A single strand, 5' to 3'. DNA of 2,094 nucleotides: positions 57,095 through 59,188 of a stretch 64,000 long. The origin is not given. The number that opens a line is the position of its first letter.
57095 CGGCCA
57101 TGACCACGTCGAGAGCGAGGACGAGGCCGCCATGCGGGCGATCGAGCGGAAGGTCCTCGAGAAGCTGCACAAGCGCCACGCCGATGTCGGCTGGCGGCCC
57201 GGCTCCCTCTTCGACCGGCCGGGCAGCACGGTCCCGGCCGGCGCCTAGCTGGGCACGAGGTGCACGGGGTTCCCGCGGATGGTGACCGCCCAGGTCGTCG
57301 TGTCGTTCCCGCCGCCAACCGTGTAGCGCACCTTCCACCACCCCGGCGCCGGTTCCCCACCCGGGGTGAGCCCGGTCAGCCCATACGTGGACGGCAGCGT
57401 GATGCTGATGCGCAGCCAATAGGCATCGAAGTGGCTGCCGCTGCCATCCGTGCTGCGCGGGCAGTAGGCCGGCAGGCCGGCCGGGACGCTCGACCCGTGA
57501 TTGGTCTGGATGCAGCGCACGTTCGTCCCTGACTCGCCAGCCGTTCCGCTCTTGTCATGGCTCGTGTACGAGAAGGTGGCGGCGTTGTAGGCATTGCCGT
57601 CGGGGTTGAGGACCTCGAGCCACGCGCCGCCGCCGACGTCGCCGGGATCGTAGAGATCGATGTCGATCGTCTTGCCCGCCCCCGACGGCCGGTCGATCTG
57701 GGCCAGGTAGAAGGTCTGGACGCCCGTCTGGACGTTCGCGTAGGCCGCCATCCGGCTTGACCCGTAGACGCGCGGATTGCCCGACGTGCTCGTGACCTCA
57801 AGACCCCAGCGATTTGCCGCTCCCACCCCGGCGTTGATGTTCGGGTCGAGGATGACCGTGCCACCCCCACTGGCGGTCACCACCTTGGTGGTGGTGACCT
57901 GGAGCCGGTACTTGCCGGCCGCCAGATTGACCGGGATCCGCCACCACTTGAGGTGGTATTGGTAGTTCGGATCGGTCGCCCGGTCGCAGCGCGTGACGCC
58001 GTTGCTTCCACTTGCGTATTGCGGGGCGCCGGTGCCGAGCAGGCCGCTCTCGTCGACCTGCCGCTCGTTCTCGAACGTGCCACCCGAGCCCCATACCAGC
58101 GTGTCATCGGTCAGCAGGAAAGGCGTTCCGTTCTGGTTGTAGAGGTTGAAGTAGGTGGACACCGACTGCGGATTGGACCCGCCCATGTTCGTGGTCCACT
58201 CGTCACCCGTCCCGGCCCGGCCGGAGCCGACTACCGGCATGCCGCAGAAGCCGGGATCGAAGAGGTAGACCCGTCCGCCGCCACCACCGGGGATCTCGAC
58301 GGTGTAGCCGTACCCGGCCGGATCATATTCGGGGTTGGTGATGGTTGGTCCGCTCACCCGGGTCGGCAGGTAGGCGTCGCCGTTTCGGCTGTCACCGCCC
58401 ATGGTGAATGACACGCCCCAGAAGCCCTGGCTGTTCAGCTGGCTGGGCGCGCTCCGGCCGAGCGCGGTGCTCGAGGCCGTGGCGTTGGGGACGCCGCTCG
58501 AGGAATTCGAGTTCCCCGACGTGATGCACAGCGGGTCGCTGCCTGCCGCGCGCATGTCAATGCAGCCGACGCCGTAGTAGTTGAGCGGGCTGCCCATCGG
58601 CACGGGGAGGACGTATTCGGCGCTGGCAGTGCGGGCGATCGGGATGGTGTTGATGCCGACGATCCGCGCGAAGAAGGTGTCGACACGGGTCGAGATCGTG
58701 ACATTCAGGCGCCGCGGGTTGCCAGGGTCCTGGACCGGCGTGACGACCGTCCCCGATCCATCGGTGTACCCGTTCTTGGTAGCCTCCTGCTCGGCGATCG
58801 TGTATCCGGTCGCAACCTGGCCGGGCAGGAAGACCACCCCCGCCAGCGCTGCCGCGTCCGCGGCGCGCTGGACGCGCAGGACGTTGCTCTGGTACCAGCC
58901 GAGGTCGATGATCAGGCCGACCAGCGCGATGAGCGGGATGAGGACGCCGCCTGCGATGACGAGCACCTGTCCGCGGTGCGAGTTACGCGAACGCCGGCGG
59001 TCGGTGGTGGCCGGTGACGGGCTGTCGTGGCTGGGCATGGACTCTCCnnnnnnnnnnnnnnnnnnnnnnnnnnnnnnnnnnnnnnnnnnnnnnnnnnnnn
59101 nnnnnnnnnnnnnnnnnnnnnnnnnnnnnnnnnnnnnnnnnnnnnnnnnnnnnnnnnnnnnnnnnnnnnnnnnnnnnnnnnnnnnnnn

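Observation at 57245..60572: Orphan TadE-TadE-TadG-like pseudopilin trio with no Flp pilin or secretion ATPase nearby, fronted by a ~300-bp lower-GC leader with a short tandem repeat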

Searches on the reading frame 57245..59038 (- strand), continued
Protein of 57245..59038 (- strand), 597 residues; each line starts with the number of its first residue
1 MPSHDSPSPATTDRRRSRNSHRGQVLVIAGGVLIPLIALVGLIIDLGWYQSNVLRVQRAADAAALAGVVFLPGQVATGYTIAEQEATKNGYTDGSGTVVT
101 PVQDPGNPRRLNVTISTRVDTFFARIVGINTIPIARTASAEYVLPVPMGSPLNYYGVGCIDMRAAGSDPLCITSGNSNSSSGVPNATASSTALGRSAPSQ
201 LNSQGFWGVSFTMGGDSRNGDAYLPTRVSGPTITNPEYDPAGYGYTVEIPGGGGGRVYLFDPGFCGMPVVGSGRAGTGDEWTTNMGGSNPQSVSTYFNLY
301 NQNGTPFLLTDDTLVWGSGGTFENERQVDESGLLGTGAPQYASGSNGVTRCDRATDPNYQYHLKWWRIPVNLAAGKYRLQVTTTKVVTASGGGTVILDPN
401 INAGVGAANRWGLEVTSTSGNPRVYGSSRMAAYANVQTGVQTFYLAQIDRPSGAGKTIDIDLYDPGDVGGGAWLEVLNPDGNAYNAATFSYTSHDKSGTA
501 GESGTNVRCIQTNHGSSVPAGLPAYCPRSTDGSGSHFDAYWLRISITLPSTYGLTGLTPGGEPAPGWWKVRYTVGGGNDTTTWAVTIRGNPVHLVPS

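Call 79: fold_search(model_id=the predicted structure, library=pdb)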
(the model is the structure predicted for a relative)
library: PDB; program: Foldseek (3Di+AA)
matches with E <= 10: 419; with E <= 0.001: 24
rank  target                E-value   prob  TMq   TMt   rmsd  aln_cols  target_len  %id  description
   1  6ojn_A                3.1e-05  0.69  0.13  0.18  24.1       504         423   10  Comparative Model of SGIV Major Coat Protein (MCP) Trimer Based on Cryo-EM Map (released 2019-06-12)
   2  1wce_B                3.3e-05  0.11  0.06  0.07  24.6       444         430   14  Crystal structure of the T13 IBDV viral particle reveals a missing link in icosahedral viruses evolution (released 2005-04-06)
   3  1wce_H                4.1e-05  0.11  0.06  0.08  24.6       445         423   14  Crystal structure of the T13 IBDV viral particle reveals a missing link in icosahedral viruses evolution (released 2005-04-06)
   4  1wce_K                4.6e-05  0.11  0.06  0.08  24.6       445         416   14  Crystal structure of the T13 IBDV viral particle reveals a missing link in icosahedral viruses evolution (released 2005-04-06)
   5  1wce_I                4.6e-05  0.11  0.06  0.08  24.6       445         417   14  Crystal structure of the T13 IBDV viral particle reveals a missing link in icosahedral viruses evolution (released 2005-04-06)
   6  1wce_M                4.6e-05  0.11  0.06  0.08  24.6       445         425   14  Crystal structure of the T13 IBDV viral particle reveals a missing link in icosahedral viruses evolution (released 2005-04-06)
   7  1wce_D                4.6e-05  0.10  0.06  0.07  24.6       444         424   14  Crystal structure of the T13 IBDV viral particle reveals a missing link in icosahedral viruses evolution (released 2005-04-06)
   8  1wce_G                5.4e-05  0.10  0.06  0.08  24.6       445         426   14  Crystal structure of the T13 IBDV viral particle reveals a missing link in icosahedral viruses evolution (released 2005-04-06)
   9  1wce_E                5.4e-05  0.10  0.06  0.08  24.6       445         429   14  Crystal structure of the T13 IBDV viral particle reveals a missing link in icosahedral viruses evolution (released 2005-04-06)
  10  1wce_J                6.0e-05  0.09  0.06  0.08  24.6       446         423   14  Crystal structure of the T13 IBDV viral particle reveals a missing link in icosahedral viruses evolution (released 2005-04-06)
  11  1wce_F                6.3e-05  0.10  0.06  0.08  24.6       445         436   14  Crystal structure of the T13 IBDV viral particle reveals a missing link in icosahedral viruses evolution (released 2005-04-06)
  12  1wce_A                6.7e-05  0.08  0.06  0.07  25.2       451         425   14  Crystal structure of the T13 IBDV viral particle reveals a missing link in icosahedral viruses evolution (released 2005-04-06)
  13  2df7_B                1.0e-04  0.07  0.06  0.07  24.9       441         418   14  Crystal structure of infectious bursal disease virus VP2 subviral particle (released 2006-06-27)
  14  7vrn_A                1.9e-04  0.08  0.06  0.08  25.3       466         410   14  Structure of infectious bursal disease virus Gt strain (released 2022-03-30)
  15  2df7_J                1.9e-04  0.06  0.06  0.07  25.7       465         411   14  Crystal structure of infectious bursal disease virus VP2 subviral particle (released 2006-06-27)
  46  3bga_B                9.2e-02  0.06  0.11  0.08  20.8       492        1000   10  Crystal structure of beta-galactosidase from Bacteroides thetaiotaomicron VPI-5482 (released 2007-12-11)
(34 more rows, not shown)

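Call 88: find_encoding_contigs(protein=P0017, flank=10000, max_places=2)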
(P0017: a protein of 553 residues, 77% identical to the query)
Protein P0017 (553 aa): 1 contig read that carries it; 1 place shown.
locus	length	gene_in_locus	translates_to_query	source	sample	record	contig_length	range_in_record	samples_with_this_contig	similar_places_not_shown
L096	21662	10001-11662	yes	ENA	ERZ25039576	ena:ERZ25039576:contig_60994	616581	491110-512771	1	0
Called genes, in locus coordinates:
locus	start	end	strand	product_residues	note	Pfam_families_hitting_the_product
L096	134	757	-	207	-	-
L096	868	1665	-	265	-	PF03461:TRCF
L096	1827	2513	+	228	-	-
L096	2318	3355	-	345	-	PF02559:CarD_TRCF_RID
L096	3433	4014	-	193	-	PF17757:UvrB_inter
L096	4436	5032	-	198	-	PF01195:Pept_tRNA_hydro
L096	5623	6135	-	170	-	-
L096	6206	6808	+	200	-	PF01266:DAO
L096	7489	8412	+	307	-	PF00909:Ammonium_transp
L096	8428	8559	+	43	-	-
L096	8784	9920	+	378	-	PF07811:TadE (weak)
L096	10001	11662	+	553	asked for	PF13400:Tad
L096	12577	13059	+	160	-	-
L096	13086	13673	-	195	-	PF02130:YbeY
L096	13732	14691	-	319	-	PF01966:HD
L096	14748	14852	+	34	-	-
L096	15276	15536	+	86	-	-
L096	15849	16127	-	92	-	PF09424:YqeY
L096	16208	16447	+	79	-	-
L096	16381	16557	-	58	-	PF01165:Ribosomal_S21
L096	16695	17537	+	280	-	PF03976:PPK2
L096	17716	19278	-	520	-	PF01935:DUF87, PF05872:HerA_C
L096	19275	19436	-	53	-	PF01230:HIT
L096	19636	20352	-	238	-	PF20260:PUA_4 (faint), PF04452:Methyltrans_RNA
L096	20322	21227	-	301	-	PF06325:PrmA, PF05175:MTS, PF08242:Methyltransf_12 (weak), PF13649:Methyltransf_25 (weak)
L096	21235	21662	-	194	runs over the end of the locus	PF01556:DnaJ_C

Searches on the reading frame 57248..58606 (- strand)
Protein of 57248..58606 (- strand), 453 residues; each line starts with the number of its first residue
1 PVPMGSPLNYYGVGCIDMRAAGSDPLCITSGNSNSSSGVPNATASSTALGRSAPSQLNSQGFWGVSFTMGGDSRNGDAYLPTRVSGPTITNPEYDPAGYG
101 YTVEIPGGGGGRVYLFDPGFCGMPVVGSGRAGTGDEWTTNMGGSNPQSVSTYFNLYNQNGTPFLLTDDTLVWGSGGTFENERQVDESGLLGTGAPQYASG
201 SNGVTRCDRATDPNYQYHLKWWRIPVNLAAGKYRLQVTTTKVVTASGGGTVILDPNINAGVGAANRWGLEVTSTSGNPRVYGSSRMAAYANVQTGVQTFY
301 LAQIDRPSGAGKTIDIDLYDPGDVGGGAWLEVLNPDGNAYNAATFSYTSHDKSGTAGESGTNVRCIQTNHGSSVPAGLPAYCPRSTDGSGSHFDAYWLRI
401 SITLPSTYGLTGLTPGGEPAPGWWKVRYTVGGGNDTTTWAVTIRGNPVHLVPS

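Call 64: search_protein_representatives(protein=window:57248-58606:-)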
Query: 453 residues. Proteins with E-value up to 0.001 (for the whole library): 681; up to 1e-10: 338; up to 1e-30: 86. The best 150 are listed.
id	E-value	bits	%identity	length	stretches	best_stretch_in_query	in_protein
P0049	2.8e-186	636.9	71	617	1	1-415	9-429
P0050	4.3e-139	481.3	61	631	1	1-451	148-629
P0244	2.3e-128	445.9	78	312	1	80-329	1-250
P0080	8.7e-93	328.6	52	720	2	58-451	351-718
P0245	4.1e-92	326.3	52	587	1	1-451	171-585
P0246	3.6e-80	286.9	52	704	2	53-451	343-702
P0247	1.3e-79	285.1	50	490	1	12-452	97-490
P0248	2.0e-77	277.9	51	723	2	32-451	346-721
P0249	1.1e-76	275.5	50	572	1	1-451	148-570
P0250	1.4e-76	275.1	47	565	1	1-453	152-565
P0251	3.3e-71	257.4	50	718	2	35-451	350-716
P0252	3.6e-70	254.0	50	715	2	216-451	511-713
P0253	2.3e-69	251.3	47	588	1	1-451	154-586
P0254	2.9e-69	251.0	55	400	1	1-337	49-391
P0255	4.4e-69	250.4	47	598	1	1-451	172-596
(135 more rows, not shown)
